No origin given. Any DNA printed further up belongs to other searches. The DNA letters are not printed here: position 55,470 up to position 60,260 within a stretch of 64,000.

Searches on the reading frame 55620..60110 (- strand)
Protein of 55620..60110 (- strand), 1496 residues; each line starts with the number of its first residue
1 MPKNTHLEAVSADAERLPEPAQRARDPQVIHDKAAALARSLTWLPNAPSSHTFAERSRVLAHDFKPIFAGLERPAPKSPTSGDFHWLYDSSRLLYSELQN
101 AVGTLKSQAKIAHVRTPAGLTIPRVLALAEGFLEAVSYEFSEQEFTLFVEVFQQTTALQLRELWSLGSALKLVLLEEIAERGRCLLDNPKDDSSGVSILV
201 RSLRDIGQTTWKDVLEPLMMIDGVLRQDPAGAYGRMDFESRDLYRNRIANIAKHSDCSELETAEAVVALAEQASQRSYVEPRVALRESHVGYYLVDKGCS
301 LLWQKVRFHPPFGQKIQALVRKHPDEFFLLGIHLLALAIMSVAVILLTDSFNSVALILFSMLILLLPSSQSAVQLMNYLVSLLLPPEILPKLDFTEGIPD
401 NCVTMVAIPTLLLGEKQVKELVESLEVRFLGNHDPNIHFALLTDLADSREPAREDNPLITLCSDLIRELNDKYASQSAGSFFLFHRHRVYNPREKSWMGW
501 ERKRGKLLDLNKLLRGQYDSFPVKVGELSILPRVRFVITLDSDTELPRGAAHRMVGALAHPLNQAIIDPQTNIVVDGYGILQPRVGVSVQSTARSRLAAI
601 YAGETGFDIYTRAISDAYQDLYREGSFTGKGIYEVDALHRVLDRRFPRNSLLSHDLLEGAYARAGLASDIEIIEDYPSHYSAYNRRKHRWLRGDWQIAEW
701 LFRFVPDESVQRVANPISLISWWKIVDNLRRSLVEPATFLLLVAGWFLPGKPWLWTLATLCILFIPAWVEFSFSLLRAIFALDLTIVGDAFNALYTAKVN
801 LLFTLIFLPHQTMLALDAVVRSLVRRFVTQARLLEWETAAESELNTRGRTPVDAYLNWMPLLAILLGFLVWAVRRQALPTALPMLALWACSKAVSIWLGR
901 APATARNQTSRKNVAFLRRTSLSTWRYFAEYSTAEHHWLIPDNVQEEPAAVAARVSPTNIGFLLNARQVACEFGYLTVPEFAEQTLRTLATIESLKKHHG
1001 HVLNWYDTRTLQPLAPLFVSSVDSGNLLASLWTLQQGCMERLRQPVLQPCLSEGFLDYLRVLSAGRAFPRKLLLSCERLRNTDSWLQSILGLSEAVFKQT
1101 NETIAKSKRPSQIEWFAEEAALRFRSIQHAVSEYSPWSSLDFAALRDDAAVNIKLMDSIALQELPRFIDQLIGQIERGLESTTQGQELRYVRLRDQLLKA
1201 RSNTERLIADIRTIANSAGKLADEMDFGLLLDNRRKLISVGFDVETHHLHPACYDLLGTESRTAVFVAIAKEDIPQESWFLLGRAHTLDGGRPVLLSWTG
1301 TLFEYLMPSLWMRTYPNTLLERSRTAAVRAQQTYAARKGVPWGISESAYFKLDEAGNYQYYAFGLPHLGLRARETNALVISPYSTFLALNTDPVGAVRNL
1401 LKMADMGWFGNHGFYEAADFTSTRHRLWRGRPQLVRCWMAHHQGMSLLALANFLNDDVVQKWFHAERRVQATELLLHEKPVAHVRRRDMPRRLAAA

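Call 6: search_protein_families(library=pfam, proteins=[window:55620-60110:-], max_evalue=0.0001)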
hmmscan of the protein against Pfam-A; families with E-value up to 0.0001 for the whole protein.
window:55620-60110:- (1496 aa): 1 family
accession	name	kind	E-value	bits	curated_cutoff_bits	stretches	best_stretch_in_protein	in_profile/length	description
PF10091.15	Glycoamylase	-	2.8e-17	63.4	27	1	1266-1465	15-219/221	Putative glucoamylase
